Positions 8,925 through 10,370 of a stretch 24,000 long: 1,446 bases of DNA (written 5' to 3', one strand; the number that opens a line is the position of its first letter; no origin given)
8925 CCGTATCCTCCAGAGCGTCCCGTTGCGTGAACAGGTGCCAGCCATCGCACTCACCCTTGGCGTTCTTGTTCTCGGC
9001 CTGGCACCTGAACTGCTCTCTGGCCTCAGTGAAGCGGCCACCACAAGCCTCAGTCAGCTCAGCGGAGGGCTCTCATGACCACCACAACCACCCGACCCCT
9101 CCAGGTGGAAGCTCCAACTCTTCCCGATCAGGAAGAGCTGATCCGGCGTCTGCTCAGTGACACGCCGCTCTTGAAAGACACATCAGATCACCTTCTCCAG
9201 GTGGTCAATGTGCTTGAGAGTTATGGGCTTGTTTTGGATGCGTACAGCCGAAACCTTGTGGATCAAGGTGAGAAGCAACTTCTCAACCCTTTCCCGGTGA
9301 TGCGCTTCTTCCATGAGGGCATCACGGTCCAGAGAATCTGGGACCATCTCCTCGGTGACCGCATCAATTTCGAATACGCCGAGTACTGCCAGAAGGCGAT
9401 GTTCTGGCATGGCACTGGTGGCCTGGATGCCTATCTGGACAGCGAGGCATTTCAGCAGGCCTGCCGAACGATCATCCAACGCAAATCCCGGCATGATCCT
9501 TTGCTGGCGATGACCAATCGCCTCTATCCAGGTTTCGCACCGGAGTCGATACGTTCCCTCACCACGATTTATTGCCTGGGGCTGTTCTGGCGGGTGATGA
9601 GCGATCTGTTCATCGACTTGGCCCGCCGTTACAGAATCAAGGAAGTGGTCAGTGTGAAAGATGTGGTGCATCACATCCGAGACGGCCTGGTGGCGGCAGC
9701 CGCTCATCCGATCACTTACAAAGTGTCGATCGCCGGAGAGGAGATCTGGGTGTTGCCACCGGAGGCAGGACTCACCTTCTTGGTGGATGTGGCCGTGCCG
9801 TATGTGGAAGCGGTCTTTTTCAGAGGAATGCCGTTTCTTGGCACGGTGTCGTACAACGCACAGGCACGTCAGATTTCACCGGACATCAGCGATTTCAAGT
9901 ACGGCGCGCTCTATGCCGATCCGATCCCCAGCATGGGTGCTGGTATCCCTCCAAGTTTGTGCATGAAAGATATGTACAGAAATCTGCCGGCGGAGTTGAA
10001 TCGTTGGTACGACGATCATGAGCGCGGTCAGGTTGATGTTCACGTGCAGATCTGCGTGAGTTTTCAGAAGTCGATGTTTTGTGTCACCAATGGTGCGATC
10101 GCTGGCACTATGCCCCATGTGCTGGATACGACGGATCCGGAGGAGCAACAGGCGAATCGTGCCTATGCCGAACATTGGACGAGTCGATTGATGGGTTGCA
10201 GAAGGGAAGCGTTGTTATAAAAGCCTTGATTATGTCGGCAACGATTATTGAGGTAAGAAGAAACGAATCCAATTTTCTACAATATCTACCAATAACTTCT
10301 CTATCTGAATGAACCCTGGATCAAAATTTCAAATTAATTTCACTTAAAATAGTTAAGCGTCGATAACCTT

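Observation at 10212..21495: An 11.3 kb low-GC island carrying TonB-dependent uptake is inserted inside the CO2-concentrating gene supercluster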

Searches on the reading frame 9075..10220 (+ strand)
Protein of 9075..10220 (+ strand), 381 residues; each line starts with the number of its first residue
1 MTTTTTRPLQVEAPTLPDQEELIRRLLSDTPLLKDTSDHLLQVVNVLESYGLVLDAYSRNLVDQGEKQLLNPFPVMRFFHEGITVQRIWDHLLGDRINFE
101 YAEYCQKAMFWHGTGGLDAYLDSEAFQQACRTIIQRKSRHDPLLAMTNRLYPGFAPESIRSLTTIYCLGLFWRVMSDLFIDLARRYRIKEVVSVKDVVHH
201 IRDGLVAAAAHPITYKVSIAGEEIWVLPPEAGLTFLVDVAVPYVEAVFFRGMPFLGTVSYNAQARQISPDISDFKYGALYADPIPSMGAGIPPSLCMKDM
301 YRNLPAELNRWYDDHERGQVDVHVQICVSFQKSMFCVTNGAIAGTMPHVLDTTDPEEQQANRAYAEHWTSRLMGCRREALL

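Call 4: search_protein_families(library=pfam, proteins=[window:9075-10220:+])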
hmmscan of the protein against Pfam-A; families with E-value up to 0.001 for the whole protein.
window:9075-10220:+ (381 aa): 1 family
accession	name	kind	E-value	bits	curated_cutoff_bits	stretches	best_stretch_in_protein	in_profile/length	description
PF10216.14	ChpXY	-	5.4e-149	496.6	25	1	23-372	2-351/352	CO2 hydration protein (ChpXY)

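Call 8: find_related_loci(query=window:9075-10220:+, collection=genome_contigs, flank=10000)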
Query window:9075-10220:+ (381 aa) in genome_contigs; peptide patterns used: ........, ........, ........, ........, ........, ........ (x = any residue, [..] = any of these).
599 stretches matched a pattern (row limit reached: there are more); 585 encode a relative of the query (tblastn E <= 1e-3); the best 80 are kept; 80 distinct loci.
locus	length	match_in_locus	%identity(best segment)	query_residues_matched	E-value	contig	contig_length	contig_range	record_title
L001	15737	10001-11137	85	1-381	0e+0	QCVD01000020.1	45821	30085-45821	Synechococcus sp. AG-683-C23 Ga0171724_120, whole genome shotgun sequence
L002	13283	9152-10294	83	1-381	0e+0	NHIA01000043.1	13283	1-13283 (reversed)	MAG: Cyanobacteria bacterium TMED177 121898, whole genome shotgun sequence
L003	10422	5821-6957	84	1-381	0e+0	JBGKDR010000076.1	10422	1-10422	MAG: Parasynechococcus sp. isolate Co_bin1 Co_maxbin2_bin1052_k141_3983256, whole genome shotgun sequence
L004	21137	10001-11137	83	1-381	0e+0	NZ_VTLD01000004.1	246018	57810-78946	Synechococcus sp. PH41509 Syn_PH4-1509.4, whole genome shotgun sequence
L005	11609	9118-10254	82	1-381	0e+0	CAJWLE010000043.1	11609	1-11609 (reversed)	MAG TPA_asm: uncultured Synechococcus sp. isolate ERR599174_bin.3_MetaBAT_v2.12.1_MAG genome assembly, contig: NODE_1129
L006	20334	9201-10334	82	1-381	0e+0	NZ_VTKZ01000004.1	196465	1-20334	Synechococcus sp. MU1642 syn.ctd429_length_196465_cov_10.247043, whole genome shotgun sequence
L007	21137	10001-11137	81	1-381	0e+0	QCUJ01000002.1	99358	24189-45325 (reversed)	Synechococcus sp. AG-679-B05 Ga0171714_1002, whole genome shotgun sequence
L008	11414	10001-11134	82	4-381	0e+0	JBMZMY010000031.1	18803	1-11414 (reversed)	MAG: Synechococcus sp. isolate ME_XS_2212_2_bin37 ME_XS_2212_2_bin37_30, whole genome shotgun sequence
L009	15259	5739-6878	81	1-381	0e+0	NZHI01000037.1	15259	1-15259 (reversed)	MAG: Synechococcus sp. MED650 120761, whole genome shotgun sequence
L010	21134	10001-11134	80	3-381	0e+0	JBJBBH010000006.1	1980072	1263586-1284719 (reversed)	MAG: Synechococcus sp. isolate CUG2213 NODE_3_length_1980072_cov_161.253033, whole genome shotgun sequence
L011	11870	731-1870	79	1-381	0e+0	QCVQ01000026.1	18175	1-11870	Synechococcus sp. AG-686-F08 Ga0171733_126, whole genome shotgun sequence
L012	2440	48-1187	79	1-381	0e+0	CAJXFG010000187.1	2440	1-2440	MAG TPA_asm: uncultured Synechococcus sp. isolate ERR598949_bin.25_MetaBAT_v2.12.1_MAG genome assembly, contig: NODE_116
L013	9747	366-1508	78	1-381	0e+0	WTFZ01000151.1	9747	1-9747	MAG: Synechococcus sp. CO36386bin_29 NODE_2903_length_9747_cov_53.551073, whole genome shotgun sequence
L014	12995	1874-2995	79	10-381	0e+0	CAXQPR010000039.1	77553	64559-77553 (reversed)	MAG: Salipiger bermudensis isolate 3um_C4B0804_5.29 genome assembly, contig: k127_239085, whole genome shotgun sequence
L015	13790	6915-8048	78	1-381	0e+0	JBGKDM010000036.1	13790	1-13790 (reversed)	MAG: Synechococcus sp. isolate Co_bin4 Co_metabat2_bin881_k141_11840854, whole genome shotgun sequence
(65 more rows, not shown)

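Call 13: search_protein_families(library=pfam, proteins=[L007:11233-12303:-, L007:12496-14700:+, L007:14711-15496:-, L011:3311-4072:+, L011:4069-5028:+, L011:5076-5603:-, L003:7024-8175:+, L003:8549-9235:+, L001:11732-13075:-, L001:13294-15489:+])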
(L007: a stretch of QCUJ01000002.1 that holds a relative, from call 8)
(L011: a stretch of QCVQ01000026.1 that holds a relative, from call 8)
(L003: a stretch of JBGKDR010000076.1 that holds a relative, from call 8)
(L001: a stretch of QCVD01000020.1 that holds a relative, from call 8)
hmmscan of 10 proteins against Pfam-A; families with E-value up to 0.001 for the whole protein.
L007:11233-12303:- (356 aa): 0 families

L007:12496-14700:+ (734 aa): 2 families
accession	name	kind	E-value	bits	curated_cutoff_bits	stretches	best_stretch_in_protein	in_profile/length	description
PF00593.30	TonB_dep_Rec_b-barrel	-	6.1e-48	165.2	27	1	278-695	42-436/436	TonB dependent receptor-like, beta-barrel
PF07715.20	Plug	-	2e-25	89.8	23.9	1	46-161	2-106/107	TonB-dependent Receptor Plug Domain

L007:14711-15496:- (261 aa): 2 families
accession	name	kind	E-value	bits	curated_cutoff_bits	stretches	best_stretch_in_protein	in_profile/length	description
PF03544.19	TonB_C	-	5.6e-11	43.2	24.6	1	189-250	3-64/79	Gram-negative bacterial TonB protein C-terminal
PF13103.11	TonB_2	-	7.7e-05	23.2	22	1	204-245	28-69/85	TonB C terminal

L011:3311-4072:+ (253 aa): 1 family
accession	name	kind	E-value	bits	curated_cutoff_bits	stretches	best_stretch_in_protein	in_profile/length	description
PF00561.26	Abhydrolase_1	-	1.3e-06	28.7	25.8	0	60-105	68-115/245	alpha/beta hydrolase fold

L011:4069-5028:+ (319 aa): 11 families
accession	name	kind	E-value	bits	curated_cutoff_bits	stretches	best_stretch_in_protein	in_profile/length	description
PF07992.20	Pyr_redox_2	-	1.3e-31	110.6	26.1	1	8-295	2-291/291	Pyridine nucleotide-disulphide oxidoreductase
PF13738.12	Pyr_redox_3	-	3.1e-17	63.2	30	2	83-278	102-305/305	Pyridine nucleotide-disulphide oxidoreductase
PF00890.30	FAD_binding_2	-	7.1e-09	35.8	20.4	1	8-43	1-37/414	FAD binding domain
PF01266.30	DAO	-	9.2e-09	35.7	27.9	1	8-42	1-35/353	FAD dependent oxidoreductase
PF03486.20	HI0933_like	-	1.1e-06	28.8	50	1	8-42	2-36/244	HI0933-like protein Rossmann domain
PF13450.12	NAD_binding_8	-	6.7e-06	26.7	21.9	1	11-51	1-41/68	NAD(P)-binding Rossmann-like domain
PF01946.23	Thi4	-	7.3e-06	25.8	26.2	1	1-42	12-54/235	Thi4 family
PF05834.18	Lycopene_cycl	-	2.1e-05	24.2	23.4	0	8-41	1-36/380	Lycopene cyclase protein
PF01134.28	GIDA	-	2.1e-05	24.2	22.1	0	8-41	1-29/391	Glucose inhibited division protein A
PF12831.13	FAD_oxidored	-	4.4e-05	23.4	27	1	8-42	1-35/416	FAD dependent oxidoreductase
PF00070.33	Pyr_redox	-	5.6e-05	24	22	0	9-42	2-35/82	Pyridine nucleotide-disulphide oxidoreductase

L011:5076-5603:- (175 aa): 2 families
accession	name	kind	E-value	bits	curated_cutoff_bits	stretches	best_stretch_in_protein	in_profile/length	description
PF00258.30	Flavodoxin_1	-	7e-21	75.3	25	1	11-167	1-143/143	Flavodoxin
PF12641.12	Flavodoxin_3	-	0.00029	21.1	27.5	1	11-132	2-111/160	Flavodoxin domain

L003:7024-8175:+ (383 aa): 0 families

L003:8549-9235:+ (228 aa): 2 families
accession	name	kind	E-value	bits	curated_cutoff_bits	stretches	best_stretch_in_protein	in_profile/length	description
PF02668.22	TauD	-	4.1e-19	69.9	27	2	19-106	41-132/267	Taurine catabolism dioxygenase TauD, TfdA family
PF08943.16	CsiD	-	1.7e-07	31.2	27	1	73-226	139-291/294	CsiD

L001:11732-13075:- (447 aa): 0 families

L001:13294-15489:+ (731 aa): 3 families
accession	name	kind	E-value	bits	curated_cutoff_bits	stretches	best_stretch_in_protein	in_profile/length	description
PF00593.30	TonB_dep_Rec_b-barrel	-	1.8e-54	186.7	27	1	287-692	54-436/436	TonB dependent receptor-like, beta-barrel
PF07715.20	Plug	-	1.5e-24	87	23.9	1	47-162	2-106/107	TonB-dependent Receptor Plug Domain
PF14905.12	OMP_b-brl_3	-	2.6e-15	56.8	27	1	418-702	117-383/408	Outer membrane protein beta-barrel family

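Call 24: search_protein_families(library=ncbifam, proteins=[L007:12496-14700:+, L001:13294-15489:+, L007:11233-12303:-, L007:18544-19389:+], max_evalue=0.00001)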
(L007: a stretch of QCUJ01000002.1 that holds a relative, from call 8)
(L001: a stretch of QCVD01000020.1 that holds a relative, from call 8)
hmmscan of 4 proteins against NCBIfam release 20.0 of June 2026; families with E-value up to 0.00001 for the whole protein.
L007:12496-14700:+ (734 aa): 21 families
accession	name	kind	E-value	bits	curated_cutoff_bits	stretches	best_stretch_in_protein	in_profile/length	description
TIGR01786.1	TonB-hemlactrns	subfamily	9.2e-106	354.8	323.75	1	34-734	2-719/719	TonB-dependent hemoglobin/transferrin/lactoferrin family receptor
TIGR01785.1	TonB-hemin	subfamily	2.2e-99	333.8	316.85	1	34-734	3-677/677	TonB-dependent heme/hemoglobin receptor family protein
TIGR01776.1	TonB-tbp-lbp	subfamily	5.3e-40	137.2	468.8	2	418-734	603-946/946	lactoferrin/transferrin family TonB-dependent receptor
TIGR01783.1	TonB-siderophor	subfamily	7e-40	137.3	223.5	1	48-734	1-649/649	TonB-dependent siderophore receptor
NF010010.0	PRK13483.1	equivalog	3.7e-29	101.2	927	2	15-164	16-159/660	ligand-gated channel protein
NF007478.2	PRK10064.1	equivalog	2e-27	95.8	745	2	23-164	24-154/663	catecholate siderophore receptor CirA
TIGR01779.1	TonB-B12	equivalog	3.3e-24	85.4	599.7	1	16-255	14-237/614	TonB-dependent vitamin B12 receptor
NF010011.0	PRK13484.1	equivalog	2.4e-22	79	1197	1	25-590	25-539/682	IreA family TonB-dependent siderophore receptor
NF010048.1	PRK13524.1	subfamily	7.4e-22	77.6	493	1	23-734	31-744/744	FepA family TonB-dependent siderophore receptor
NF010038.0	PRK13513.1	equivalog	4.1e-21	75.2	942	1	20-164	23-161/659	ligand-gated channel protein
NF010051.0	PRK13528.1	subfamily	1.8e-20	72.8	583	1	15-704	16-706/727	FepA family TonB-dependent siderophore receptor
NF007926.1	PRK10641.1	equivalog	2e-20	72.9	836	1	23-194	18-176/617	TonB-dependent vitamin B12 receptor BtuB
TIGR01778.1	TonB-copper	equivalog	2.3e-20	72.9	472.45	1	299-734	212-637/637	TonB-dependent copper receptor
NF010012.0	PRK13486.1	equivalog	9.7e-18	63.9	924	1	31-166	26-156/696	TonB-dependent receptor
NF050067.1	TonBEntbctnRecCfrA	equivalog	8.5e-17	60.7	1200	1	32-165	26-155/698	TonB-dependent ferric enterobactin receptor CfrA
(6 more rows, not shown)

L001:13294-15489:+ (731 aa): 22 families
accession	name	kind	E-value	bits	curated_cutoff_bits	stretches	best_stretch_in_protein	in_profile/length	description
TIGR01786.1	TonB-hemlactrns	subfamily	1.9e-106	357.1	323.75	1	35-731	2-719/719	TonB-dependent hemoglobin/transferrin/lactoferrin family receptor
TIGR01785.1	TonB-hemin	subfamily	2e-102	343.8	316.85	1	35-731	3-677/677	TonB-dependent heme/hemoglobin receptor family protein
TIGR01783.1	TonB-siderophor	subfamily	3e-41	141.8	223.5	1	49-731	1-649/649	TonB-dependent siderophore receptor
TIGR01776.1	TonB-tbp-lbp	subfamily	2.6e-35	121.6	468.8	2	402-726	584-941/946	lactoferrin/transferrin family TonB-dependent receptor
NF007478.2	PRK10064.1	equivalog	2.4e-29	102.1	745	2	15-165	16-154/663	catecholate siderophore receptor CirA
NF010010.0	PRK13483.1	equivalog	1.9e-26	92.3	927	2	5-165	5-159/660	ligand-gated channel protein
TIGR01779.1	TonB-B12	equivalog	2.2e-24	86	599.7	1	1-271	1-252/614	TonB-dependent vitamin B12 receptor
TIGR01778.1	TonB-copper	equivalog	3.1e-24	85.7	472.45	1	301-730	213-636/637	TonB-dependent copper receptor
NF010051.0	PRK13528.1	subfamily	2.4e-23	82.3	583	2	14-211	15-209/727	FepA family TonB-dependent siderophore receptor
NF010011.0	PRK13484.1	equivalog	6.1e-22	77.6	1197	2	24-165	21-155/682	IreA family TonB-dependent siderophore receptor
NF010048.1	PRK13524.1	subfamily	2.1e-21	76.1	493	1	32-731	39-744/744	FepA family TonB-dependent siderophore receptor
NF007926.1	PRK10641.1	equivalog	2.9e-21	75.7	836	1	18-195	12-176/617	TonB-dependent vitamin B12 receptor BtuB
NF010038.0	PRK13513.1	equivalog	7.6e-21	74.3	942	1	12-165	14-161/659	ligand-gated channel protein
NF010012.0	PRK13486.1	equivalog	3.5e-17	62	924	1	20-167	14-156/696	TonB-dependent receptor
NF049945.1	TonB_dep_FCYXU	equivalog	1.5e-15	56.9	825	1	4-474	5-444/697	TonB-dependent receptor, FCYXU motif-type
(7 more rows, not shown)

L007:11233-12303:- (356 aa): 3 families
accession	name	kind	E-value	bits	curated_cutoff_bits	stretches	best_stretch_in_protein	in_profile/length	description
NF046115.1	Ca_rpt_SMc04171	equivalog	4.9e-10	39.2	625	1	164-281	410-517/574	SMc04171 family calcium-binding repeat protein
NF035945.1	Zn_serralysin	subfamily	3.3e-07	29.8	500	1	216-302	331-419/462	serralysin family metalloprotease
NF053766.1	ZapA_metallo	exception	5e-06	25.8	940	1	213-280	348-414/483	ZapA family metalloprotease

L007:18544-19389:+ (281 aa): 3 families
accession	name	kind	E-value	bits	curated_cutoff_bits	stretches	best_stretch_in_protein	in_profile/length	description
TIGR03659.1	IsdE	equivalog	3.2e-11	43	298.65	1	21-229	25-231/292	heme ABC transporter substrate-binding protein IsdE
NF008501.1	PRK11411.1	subfamily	5.8e-08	32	320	1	81-230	89-239/303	Fe(3+) dicitrate ABC transporter substrate-binding protein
NF038402.1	TroA_like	subfamily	1.8e-06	27.7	30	1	36-228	1-185/219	helical backbone metal receptor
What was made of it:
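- On Heme/hemoglobin TonB-dependent receptor subfamily (TIGR01785 / TIGR01786): Type-B receptors of L007 and L001 do pass (call 24).
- The type-B receptors pass the curated heme-family cutoffs (355-357 against 324) (call 24).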
